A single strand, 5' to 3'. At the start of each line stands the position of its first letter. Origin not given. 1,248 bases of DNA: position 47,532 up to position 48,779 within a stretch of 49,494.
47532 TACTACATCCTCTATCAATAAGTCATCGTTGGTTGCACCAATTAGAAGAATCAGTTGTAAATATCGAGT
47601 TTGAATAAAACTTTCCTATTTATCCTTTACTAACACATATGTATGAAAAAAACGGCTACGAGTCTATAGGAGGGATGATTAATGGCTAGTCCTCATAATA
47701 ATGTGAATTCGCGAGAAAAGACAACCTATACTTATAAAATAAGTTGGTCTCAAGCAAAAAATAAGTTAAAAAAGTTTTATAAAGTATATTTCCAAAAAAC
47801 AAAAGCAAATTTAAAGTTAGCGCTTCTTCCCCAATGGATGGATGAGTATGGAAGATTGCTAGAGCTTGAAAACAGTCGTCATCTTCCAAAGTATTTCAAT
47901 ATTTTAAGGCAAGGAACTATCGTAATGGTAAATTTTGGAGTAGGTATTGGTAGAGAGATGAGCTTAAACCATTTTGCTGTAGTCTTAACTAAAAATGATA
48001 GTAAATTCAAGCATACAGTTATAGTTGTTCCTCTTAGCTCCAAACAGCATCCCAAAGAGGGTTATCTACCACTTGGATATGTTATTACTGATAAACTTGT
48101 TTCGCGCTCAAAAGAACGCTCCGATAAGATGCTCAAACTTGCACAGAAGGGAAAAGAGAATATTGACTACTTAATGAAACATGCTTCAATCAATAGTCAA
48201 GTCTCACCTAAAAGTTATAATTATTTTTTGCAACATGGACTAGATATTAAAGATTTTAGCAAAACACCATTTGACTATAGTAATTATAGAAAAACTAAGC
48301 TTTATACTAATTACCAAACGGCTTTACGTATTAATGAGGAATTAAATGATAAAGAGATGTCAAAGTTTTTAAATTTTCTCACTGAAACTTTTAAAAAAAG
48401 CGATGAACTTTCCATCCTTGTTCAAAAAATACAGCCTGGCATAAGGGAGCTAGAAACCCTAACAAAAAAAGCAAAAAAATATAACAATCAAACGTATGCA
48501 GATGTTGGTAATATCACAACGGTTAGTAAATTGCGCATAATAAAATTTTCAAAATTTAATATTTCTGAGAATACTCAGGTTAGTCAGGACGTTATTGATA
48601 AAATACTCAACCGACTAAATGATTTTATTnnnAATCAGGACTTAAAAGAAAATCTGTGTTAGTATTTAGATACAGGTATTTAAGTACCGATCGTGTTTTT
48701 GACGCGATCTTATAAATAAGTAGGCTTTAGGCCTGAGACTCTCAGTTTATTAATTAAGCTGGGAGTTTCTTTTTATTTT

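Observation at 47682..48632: Solitary 316-aa MazF/PemK-fold protein split by an insertion of about 150 aa, with no adjacent antitoxin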

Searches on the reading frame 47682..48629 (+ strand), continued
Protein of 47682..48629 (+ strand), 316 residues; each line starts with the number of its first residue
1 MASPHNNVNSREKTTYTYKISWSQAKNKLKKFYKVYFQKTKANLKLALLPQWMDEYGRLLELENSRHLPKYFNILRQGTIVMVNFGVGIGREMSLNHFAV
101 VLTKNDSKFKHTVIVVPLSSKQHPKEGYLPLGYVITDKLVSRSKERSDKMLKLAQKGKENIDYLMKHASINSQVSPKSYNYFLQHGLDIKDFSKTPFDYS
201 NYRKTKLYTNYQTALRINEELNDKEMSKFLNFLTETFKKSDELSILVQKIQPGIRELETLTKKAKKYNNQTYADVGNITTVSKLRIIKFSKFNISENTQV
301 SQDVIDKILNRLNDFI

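Call 46: find_encoding_contigs(protein=P0010, flank=6000, max_places=2)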
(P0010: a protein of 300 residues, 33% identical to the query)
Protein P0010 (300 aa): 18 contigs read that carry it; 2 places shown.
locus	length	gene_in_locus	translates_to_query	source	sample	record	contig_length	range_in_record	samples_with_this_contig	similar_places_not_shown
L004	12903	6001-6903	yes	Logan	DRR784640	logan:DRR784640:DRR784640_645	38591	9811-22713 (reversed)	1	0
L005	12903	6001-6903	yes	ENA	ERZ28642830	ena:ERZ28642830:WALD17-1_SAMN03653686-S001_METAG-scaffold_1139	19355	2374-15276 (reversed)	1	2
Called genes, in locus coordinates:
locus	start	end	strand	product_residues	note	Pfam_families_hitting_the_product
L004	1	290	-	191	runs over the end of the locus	PF05037:DUF669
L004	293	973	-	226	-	PF13479:AAA_24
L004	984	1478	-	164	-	PF07352:Phage_Mu_Gam (weak)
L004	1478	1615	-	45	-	-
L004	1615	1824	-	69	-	-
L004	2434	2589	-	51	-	-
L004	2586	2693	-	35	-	-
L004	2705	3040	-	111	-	PF05595:DUF771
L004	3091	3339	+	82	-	-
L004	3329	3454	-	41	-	-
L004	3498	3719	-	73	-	PF12844:HTH_19 (weak), PF13560:HTH_31, PF01381:HTH_3, PF13443:HTH_26 (weak)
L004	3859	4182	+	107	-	PF12844:HTH_19, PF13560:HTH_31, PF01381:HTH_3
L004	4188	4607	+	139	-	-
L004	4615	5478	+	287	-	-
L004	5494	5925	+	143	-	-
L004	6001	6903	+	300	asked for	PF02452:PemK_toxin (weak)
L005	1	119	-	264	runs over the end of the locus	-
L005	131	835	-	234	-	PF16784:HNHc_6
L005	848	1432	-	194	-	PF05037:DUF669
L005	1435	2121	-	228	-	PF13479:AAA_24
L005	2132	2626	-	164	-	PF07352:Phage_Mu_Gam (weak)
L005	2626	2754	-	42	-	-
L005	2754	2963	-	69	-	-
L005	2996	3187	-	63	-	-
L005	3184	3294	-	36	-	-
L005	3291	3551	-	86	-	-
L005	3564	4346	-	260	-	PF02498:Bro-N, PF03374:ANT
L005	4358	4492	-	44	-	-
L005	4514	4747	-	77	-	PF12844:HTH_19 (weak), PF13560:HTH_31, PF01381:HTH_3, PF22495:HTH_92 (faint)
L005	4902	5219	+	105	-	PF12844:HTH_19, PF13560:HTH_31, PF01381:HTH_3, PF13443:HTH_26 (weak)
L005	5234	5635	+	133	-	-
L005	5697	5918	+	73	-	-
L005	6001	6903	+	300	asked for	PF02452:PemK_toxin (weak)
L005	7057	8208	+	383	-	PF14657:Arm-DNA-bind_4 (faint), PF14659:Phage_int_SAM_3, PF00589:Phage_integrase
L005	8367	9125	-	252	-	PF03883:H2O2_YaaD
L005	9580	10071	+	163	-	PF19700:DUF6198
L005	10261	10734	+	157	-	PF07997:DUF1694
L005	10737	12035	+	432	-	PF05496:RuvB_N, PF00158:Sigma54_activat (faint), PF00004:AAA, PF07728:AAA_5 (faint), PF13173:AAA_14 (weak), PF13191:AAA_16 (faint), PF16193:AAA_assoc_2, PF12002:MgsA_C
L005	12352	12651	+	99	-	-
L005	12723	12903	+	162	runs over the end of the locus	PF00582:Usp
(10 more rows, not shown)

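Call 47: find_encoding_contigs(protein=P0019, flank=6000, max_places=2)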
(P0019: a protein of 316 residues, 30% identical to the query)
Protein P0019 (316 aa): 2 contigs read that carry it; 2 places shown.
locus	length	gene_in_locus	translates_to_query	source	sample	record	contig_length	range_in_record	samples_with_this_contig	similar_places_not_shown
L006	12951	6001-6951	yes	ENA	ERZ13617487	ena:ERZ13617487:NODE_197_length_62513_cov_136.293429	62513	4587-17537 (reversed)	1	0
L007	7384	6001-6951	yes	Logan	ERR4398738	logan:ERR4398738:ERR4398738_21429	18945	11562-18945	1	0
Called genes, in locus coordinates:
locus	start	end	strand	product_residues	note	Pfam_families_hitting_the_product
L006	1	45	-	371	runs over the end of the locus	PF01116:F_bP_aldolase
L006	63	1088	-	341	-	PF00356:LacI, PF00532:Peripla_BP_1, PF13377:Peripla_BP_3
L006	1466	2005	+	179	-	PF12822:ECF_trnsprt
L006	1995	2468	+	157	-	PF08973:TM1506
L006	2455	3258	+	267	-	PF01969:Ni_insertion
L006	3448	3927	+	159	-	PF11188:DUF2975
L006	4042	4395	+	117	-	PF11188:DUF2975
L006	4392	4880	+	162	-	PF11188:DUF2975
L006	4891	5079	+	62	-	PF01381:HTH_3 (weak), PF13443:HTH_26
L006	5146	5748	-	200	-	PF00300:His_Phos_1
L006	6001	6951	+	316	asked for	PF02452:PemK_toxin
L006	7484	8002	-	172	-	PF00156:Pribosyltran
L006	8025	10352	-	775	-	PF01368:DHH, PF02272:DHHA1, PF17768:RecJ_OB, PF10141:ssDNA-exonuc_C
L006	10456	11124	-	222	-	PF04203:Sortase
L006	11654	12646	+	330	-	PF01073:3Beta_HSD, PF01370:Epimerase, PF02719:Polysacc_synt_2, PF04321:RmlD_sub_bind, PF05368:NmrA (weak), PF13460:NAD_binding_10 (weak), PF16363:GDP_Man_Dehyd, PF07993:NAD_binding_4 (weak)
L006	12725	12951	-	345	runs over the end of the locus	PF10340:Say1_Mug180, PF20434:BD-FAE, PF07859:Abhydrolase_3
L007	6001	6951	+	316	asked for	PF02452:PemK_toxin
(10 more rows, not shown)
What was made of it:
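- It is tolerated as a solitary gene (call 47). The L006 copy is solitary (call 47).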

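Call 48: find_encoding_contigs(protein=P0005, flank=6000, max_places=2)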
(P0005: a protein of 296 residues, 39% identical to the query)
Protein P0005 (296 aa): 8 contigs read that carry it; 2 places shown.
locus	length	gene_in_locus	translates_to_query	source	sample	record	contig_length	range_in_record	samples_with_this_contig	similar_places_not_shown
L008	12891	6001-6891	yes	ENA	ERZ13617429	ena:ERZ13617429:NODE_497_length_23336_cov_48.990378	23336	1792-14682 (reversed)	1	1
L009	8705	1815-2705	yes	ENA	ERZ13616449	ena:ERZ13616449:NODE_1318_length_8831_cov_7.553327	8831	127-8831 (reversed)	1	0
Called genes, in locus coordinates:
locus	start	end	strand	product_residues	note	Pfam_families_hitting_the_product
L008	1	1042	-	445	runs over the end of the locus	PF00270:DEAD (weak), PF04851:ResIII, PF13604:AAA_30 (weak), PF18766:SWI2_SNF2 (faint), PF04851:ResIII, PF00271:Helicase_C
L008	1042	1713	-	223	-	PF13479:AAA_24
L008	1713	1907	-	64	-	-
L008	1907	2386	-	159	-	PF05565:Sipho_Gp157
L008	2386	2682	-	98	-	-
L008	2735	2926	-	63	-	-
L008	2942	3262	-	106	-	PF05595:DUF771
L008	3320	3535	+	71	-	-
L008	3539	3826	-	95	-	-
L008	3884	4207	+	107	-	-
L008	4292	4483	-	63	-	-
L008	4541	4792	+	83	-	-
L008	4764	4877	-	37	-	-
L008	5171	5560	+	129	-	PF12844:HTH_19 (weak), PF01381:HTH_3 (weak), PF13443:HTH_26 (weak)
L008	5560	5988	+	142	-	PF06114:Peptidase_M78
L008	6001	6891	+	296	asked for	PF02452:PemK_toxin (weak)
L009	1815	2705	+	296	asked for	PF02452:PemK_toxin (weak)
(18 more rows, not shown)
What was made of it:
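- An Abi_2 gene and GmrSD lie next to a homologue (call 48).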

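Call 50: search_dna_similar(query=L002:3917-4654:+, collection=phages, mode=protein, max_rows=60, rows=spread, max_evalue=0.001)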
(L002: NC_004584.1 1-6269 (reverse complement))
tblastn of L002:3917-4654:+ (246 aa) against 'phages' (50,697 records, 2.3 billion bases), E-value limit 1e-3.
Records with a match: 115; places in all: 115; records where one place covers at least 80% of the query: 11.
Best place of each record, by identity: >=99% 8; 80-90% 4; 60-80% 3; <60% 100.
By first word of the organism name: Staphylococcus 63; Streptococcus 52.
By host as written in the record: Staphylococcus aureus 34; - 4; Streptococcus dysgalactiae subsp. equisimilis NS3396 2; Streptococcus pyogenes MGAS315 2; methicillin-resistant Staphylococcus aureus YMC/09/04/R1988 2; Staphylococcus aureus IME1361 2; Staphylococcus aureus Sa345 2; Streptococcus dysgalactiae ERR085022 2; and 56 more.
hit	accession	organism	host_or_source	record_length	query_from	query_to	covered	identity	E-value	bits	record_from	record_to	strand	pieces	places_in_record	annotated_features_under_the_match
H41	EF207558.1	Streptococcus phage phi3396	Streptococcus dysgalactiae subsp. ...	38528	1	246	100%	100.0%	9e-141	441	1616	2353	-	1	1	hyp_orf02: hypothetical protein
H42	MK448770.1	Streptococcus phage Javan477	Streptococcus pyogenes ERR473551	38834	1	246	100%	100.0%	9e-141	441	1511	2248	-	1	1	hypothetical protein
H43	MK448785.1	Streptococcus phage Javan507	Streptococcus pyogenes MGAS315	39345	1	246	100%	100.0%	9e-141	441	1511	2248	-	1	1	hypothetical protein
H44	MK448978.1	Streptococcus phage Javan532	Streptococcus pyogenes SSI-1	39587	1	246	100%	100.0%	9e-141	441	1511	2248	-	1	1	hypothetical protein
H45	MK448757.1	Streptococcus phage Javan427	Streptococcus pseudopneumoniae 5247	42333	1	246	100%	70.4%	7e-91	298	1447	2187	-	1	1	hypothetical protein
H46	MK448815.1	Streptococcus phage Javan585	Streptococcus suis S95N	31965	1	246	100%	69.6%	2e-86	285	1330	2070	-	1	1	hypothetical protein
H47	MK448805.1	Streptococcus phage Javan563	Streptococcus suis ERR120115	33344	60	224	67%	34.0%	2e-9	64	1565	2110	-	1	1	hypothetical protein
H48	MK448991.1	Streptococcus phage Javan590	Streptococcus suis T15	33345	60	224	67%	34.0%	2e-9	64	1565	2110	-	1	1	hypothetical protein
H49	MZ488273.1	Staphylococcus phage vB_SarS_BM31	Staphylococcus arlettae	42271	59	245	76%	29.8%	3e-7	57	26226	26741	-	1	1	hypothetical protein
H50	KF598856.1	Staphylococcus phage YMC/09/04/R1988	methicillin-resistant Staphylococcus ...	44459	63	245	74%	30.4%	1e-9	64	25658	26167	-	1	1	hypothetical protein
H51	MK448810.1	Streptococcus phage Javan573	Streptococcus suis LS1C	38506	60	224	67%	33.5%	2e-9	64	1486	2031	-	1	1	hypothetical protein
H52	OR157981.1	Staphylococcus phage BUCT_X001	methicillin-resistant Staphylococcus ...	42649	60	234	71%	27.5%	4e-10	65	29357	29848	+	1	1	PemK/MazF family toxin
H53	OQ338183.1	Staphylococcus phage HMGUsa1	Staphylococcus aureus SH100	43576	60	234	71%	27.5%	5e-10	65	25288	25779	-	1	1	MazE-like antitoxin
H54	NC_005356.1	Staphylococcus phage 77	Staphylococcus aureus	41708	60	181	50%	35.2%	3e-10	66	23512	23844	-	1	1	antitoxin mazE-like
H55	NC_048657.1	Staphylococcus phage IME1361_01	Staphylococcus aureus IME1361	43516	60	168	44%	36.4%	5e-10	65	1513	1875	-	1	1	antitoxin mazE-like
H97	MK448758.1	Streptococcus phage Javan433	Streptococcus pseudopneumoniae ...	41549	63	106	18%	50.0%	6e-7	56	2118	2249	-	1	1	hypothetical protein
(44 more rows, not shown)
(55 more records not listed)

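Call 52: find_related_loci(query=A1, collection=genome_contigs, flank=5000)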
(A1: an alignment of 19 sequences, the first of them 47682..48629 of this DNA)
Query A1 (316 aa) in genome_contigs; peptide patterns used: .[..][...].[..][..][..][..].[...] (x = any residue, [..] = any of these).
53 stretches matched a pattern; 10 encode a relative of the query (tblastn E <= 1e-3); 10 distinct loci.
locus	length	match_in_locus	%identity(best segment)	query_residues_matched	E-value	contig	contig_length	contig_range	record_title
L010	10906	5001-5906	34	10-308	2e-43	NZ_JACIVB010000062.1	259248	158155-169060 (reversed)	Limosilactobacillus rudii strain STM3_1 scaffold62, whole genome shotgun sequence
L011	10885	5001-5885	30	14-308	3e-38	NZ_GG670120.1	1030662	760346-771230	Lactobacillus johnsonii ATCC 33200 SCAFFOLD1, whole genome shotgun sequence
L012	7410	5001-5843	35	26-303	2e-37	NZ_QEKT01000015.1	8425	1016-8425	Convivina intestini strain DSM 28795 Ga0215714_115, whole genome shotgun sequence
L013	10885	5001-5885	30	14-308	2e-37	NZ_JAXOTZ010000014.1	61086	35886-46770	Lactobacillus johnsonii strain WXY Scaffold14, whole genome shotgun sequence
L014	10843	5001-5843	32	29-308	2e-35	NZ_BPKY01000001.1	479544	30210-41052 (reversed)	Leuconostoc miyukkimchii strain JCM 17445 contig1, whole genome shotgun sequence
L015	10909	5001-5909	30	29-315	2e-31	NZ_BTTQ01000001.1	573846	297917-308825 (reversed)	Companilactobacillus muriivasis strain 419-1.2 Contig1, whole genome shotgun sequence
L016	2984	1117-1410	39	37-137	2e-15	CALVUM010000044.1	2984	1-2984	MAG: uncultured Bacilli bacterium isolate E14__bin37 genome assembly, contig: E14__k127_1665206, whole genome shotgun se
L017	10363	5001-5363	36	31-160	7e-15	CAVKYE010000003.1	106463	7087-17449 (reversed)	Vescimonas coprocola isolate H07683-L1_cleanbin_000026 genome assembly, contig: Spades_H07683-L1_contig_48, whole genome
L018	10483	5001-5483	36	45-308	2e-14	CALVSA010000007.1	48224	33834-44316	MAG: uncultured Bacilli bacterium isolate BRZ_BM__bin18 genome assembly, contig: BRZ_BM__NODE_1096_length_48224_cov_26.8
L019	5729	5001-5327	37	26-140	7e-14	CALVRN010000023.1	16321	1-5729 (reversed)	MAG: uncultured Bacilli bacterium isolate BRZ_ID__bin45 genome assembly, contig: BRZ_ID__NODE_4777_length_16321_cov_26.1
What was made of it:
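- Tried and rejected: It therefore gives distribution examples, not a census (call 52).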

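Call 57: fold_search(model_id=the predicted structure, library=viral)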
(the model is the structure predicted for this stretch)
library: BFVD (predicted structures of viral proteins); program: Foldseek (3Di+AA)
matches with E <= 10: 251; with E <= 0.001: 1
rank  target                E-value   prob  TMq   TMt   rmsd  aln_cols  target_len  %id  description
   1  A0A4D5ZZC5            1.0e-10  1.00  0.55  0.69   8.1       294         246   20  (no name in the UniProt tables at hand)
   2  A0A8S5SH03            6.0e-03  1.00  0.16  0.35   2.8        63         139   30  PemK-like protein [Siphoviridae sp. ctBCr48]
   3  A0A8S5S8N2            7.5e-03  1.00  0.29  0.73  17.0       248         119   12  PemK-like protein [Phage sp. ctGns7]
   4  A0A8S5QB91            1.2e-02  0.99  0.17  0.28  19.6       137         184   18  PemK-like protein [Myoviridae sp. ctdv95]
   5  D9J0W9                1.6e-02  0.97  0.19  0.28  14.5       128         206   21  Gp171 [Brochothrix phage A9]
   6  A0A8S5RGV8            2.8e-02  0.35  0.17  0.19  31.3       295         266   15  PemK-like protein [virus sp. ctiha2]
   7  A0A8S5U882            7.7e-02  0.11  0.13  0.08  23.9       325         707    9  Major tail protein [Podoviridae sp. ctdxt3]
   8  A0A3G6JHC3            1.1e-01  0.98  0.16  0.44   1.9        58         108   17  Type II toxin-antitoxin system PemK/MazF family toxin [Lactobacillus phage ViSo-2018a]
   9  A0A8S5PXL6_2          1.1e-01  0.33  0.19  0.09  24.4       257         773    8  Uncharacterized protein [Myoviridae sp. ctgsk7]
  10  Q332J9                1.5e-01  0.16  0.15  0.21  27.3       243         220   12  (no name in the UniProt tables at hand)
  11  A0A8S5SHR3            2.0e-01  0.94  0.17  0.23   2.5        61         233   30  PemK-like protein [Phage sp. ctqZP6]
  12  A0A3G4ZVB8            2.0e-01  0.15  0.15  0.13  15.6       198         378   11  Uncharacterized protein [Dasosvirus sp.]
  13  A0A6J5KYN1            2.5e-01  0.12  0.15  0.17  23.9       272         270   12  Uncharacterized protein [uncultured Caudovirales phage]
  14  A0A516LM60            3.3e-01  0.21  0.21  0.26  21.0       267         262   13  (no name in the UniProt tables at hand)
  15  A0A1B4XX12            3.4e-01  0.07  0.12  0.14  21.9       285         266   10  Uncharacterized protein [Tenacibaculum phage pT24]
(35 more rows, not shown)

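Call 61: find_encoding_contigs(protein=P0039, flank=5000, max_places=2)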
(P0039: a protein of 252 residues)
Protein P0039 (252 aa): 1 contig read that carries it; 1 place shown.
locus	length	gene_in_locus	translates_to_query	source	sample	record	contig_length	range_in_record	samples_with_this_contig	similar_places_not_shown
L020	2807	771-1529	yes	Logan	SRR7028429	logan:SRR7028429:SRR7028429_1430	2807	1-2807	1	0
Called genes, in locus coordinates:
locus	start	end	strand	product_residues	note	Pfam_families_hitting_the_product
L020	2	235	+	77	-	?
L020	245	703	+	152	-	-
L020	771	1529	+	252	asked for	PF02452:PemK_toxin (weak)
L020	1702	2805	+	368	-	?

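Call 62: find_encoding_contigs(protein=P0017, flank=5000, max_places=2)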
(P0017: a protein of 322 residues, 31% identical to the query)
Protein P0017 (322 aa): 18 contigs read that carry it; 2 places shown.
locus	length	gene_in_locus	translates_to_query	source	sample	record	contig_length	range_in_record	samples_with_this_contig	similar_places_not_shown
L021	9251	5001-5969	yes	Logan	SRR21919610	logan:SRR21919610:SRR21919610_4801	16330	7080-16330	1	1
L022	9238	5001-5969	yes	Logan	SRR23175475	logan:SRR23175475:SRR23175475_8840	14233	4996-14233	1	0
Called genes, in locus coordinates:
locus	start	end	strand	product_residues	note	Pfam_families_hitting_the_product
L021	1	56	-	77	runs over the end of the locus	-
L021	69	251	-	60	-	PF12728:HTH_17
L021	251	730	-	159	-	-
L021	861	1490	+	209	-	-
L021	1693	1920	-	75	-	-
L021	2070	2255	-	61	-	PF12844:HTH_19, PF01381:HTH_3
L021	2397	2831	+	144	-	PF12844:HTH_19, PF01381:HTH_3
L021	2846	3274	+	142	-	-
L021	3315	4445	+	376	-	PF02037:SAP (weak)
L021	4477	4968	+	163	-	PF14472:DUF4429 (weak), PF09851:SHOCT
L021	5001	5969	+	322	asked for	PF02452:PemK_toxin (weak)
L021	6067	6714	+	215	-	-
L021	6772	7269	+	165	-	-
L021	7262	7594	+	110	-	PF11166:DUF2951 (weak)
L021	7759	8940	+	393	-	PF14659:Phage_int_SAM_3, PF22022:Phage_int_M (weak), PF00589:Phage_integrase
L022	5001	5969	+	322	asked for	PF02452:PemK_toxin (weak)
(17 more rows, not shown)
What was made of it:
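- The identical protein P0017 has different upstream neighbours in two prophages (call 62).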

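Call 69: predict_structure(alignment_id=A4)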
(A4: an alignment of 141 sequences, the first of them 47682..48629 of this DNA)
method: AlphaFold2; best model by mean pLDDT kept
length: 316 residues; sequences in the alignment: 141
mean_pLDDT: 92.3   pTM: 0.81
mean pLDDT of the five models: 92.3, 91.7, 91.1, 91.0, 90.6
residues with pLDDT >= 90: 256; 70-90: 47; 50-70: 11; < 50: 2
segments of 3 or more residues with pLDDT < 50: none
pLDDT, mean of each block of 10 residues (from residue 1): 56 84 96 96 95 97 96 97 97 96 98 97 88 92 96 96 85 88 96 79 90 97 95 94 95 96 91 96 96 91 97 93
secondary structure, 60 per line:
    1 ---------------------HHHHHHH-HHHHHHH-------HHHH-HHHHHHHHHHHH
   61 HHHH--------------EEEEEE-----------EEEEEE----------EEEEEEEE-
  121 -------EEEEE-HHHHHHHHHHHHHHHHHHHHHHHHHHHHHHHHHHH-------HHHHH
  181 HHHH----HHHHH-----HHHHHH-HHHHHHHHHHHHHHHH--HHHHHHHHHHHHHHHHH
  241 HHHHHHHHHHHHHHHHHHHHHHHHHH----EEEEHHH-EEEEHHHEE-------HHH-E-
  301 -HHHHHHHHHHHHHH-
elements in order: H22-28 H30-36 H44-47 H49-64 E79-84 E96-101 E112-119 E128-132 H134-168 H176-184 H189-193 H199-204 H206-221 H224-266 E271-274 E279-282 H302-315
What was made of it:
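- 47682..48632 (+): CDS of the 316-aa split MazF/PemK-fold protein (stop codon included). AF2 pLDDT 92.3 and pTM 0.81 (call 69).
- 47682..47894 (+): N-terminal extension, aa 1-71: two helical segments (about 22-36 and 44-64) carrying the family motif K45..L-P-x-W52..E63. AF2 secondary structure, with pLDDT about 96 for residues 21-70 (call 69).
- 48084..48476 (+): Hypervariable helical insertion, aa 135-265, placed in the b4-b5 hairpin: two long helices (134-168 and 224-266) with short helices between them. AF2 secondary structure with pLDDT mostly 85-97 (call 69).
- On MazF/PemK toxin family (PF02452, CcdB/MazF fold): AF2 pLDDT 92.3 (call 69).
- The AF2 model has pLDDT 92.3 and pTM 0.81 (call 69).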

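Call 73: fold_search(model_id=the predicted structure, library=pdb)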
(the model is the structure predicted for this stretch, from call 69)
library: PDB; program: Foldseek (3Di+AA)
matches with E <= 10: 393; with E <= 0.001: 0
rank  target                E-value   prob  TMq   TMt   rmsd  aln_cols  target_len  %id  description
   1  9g1y_B                5.3e-03  1.00  0.28  0.71  15.7       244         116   10  Staphycoccus aureus MazF in complex with Nabobody 3 (released 2024-07-24)
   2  4mzp_B                6.3e-03  1.00  0.28  0.71  17.1       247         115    8  MazF from S. aureus crystal form III, C2221, 2.7 A (released 2014-05-21)
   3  9g7k_E                7.0e-03  1.00  0.28  0.70  14.9       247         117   10  Staphylococcus aureus MazF in complex with Nanobody 12 (released 2024-07-31)
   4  4mdx_A                9.3e-03  1.00  0.29  0.74  16.7       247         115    8  Crystal structure of Bacillus subtilis MazF in complex with RNA (released 2013-10-23)
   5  4mzp_E                9.8e-03  1.00  0.27  0.73  13.3       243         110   10  MazF from S. aureus crystal form III, C2221, 2.7 A (released 2014-05-21)
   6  4mzp_C                1.0e-02  1.00  0.27  0.71  18.5       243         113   10  MazF from S. aureus crystal form III, C2221, 2.7 A (released 2014-05-21)
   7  4hke_A                1.0e-02  1.00  0.17  0.43   2.3        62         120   19  Crystal Structure of MoxT of Bacillus anthracis (released 2013-11-13)
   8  1ne8                  1.2e-02  1.00  0.29  0.74  16.7       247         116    8  YDCE protein from Bacillus subtilis (released 2003-01-14)
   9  4mzm_A                1.4e-02  1.00  0.27  0.71  18.1       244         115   10  MazF from S. aureus crystal form I, P212121, 2.1 A (released 2014-05-28)
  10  4of1_A                1.5e-02  1.00  0.27  0.71  16.9       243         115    9  crystal structure of toxin from staphylococcus aureus Mu50 (released 2015-01-14)
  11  9g2a_B                1.6e-02  1.00  0.28  0.74  13.5       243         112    9  Staphylococcus aureus MazF in complex with nanobody 4 (released 2024-07-17)
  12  4mzp_A                1.6e-02  1.00  0.27  0.70  17.3       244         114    9  MazF from S. aureus crystal form III, C2221, 2.7 A (released 2014-05-21)
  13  9g7k_A                1.7e-02  1.00  0.17  0.43   2.6        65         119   17  Staphylococcus aureus MazF in complex with Nanobody 12 (released 2024-07-31)
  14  5hkc_A                2.0e-02  1.00  0.19  0.47   2.7        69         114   16  Crystal structure of M. tuberculosis MazF-mt3 T52D-F62D mutant in complex with 8-mer RNA (released 2017-01-18)
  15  4mzm_C                2.1e-02  1.00  0.16  0.44   2.9        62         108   19  MazF from S. aureus crystal form I, P212121, 2.1 A (released 2014-05-28)
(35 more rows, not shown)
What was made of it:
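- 47682..48632 (+): Foldseek top 48 PDB hits are MazF/EndoA/MoxT/Kid (call 73).
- On MazF/PemK toxin family (PF02452, CcdB/MazF fold): The Foldseek PDB top 48 hits are all MazF/EndoA/MoxT/Kid, with TM 0.70-0.78 normalised to the target for alignments that bridge the insertion (call 73).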

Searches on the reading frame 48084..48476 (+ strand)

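Call 55: search_protein_families(library=pfam, proteins=[window:48084-48476:+], max_evalue=10)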
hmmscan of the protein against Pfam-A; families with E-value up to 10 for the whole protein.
seq(131 aa): 1 family
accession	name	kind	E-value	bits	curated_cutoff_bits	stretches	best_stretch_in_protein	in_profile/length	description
PF14277.12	DUF4364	-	0.00081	19.7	26.9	1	2-85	45-122/162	Domain of unknown function (DUF4364)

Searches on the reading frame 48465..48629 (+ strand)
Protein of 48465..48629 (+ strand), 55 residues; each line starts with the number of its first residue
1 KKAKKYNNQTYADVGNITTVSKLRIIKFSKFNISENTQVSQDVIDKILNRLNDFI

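Call 55: search_protein_families(library=pfam, proteins=[window:48465-48629:+], max_evalue=10)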
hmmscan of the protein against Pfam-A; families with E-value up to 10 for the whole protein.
seq(55 aa): 1 family
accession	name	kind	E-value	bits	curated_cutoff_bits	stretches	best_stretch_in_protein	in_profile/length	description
PF05860.19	TPS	-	0.025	14.9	33.5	1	7-51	18-67/252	TPS secretion domain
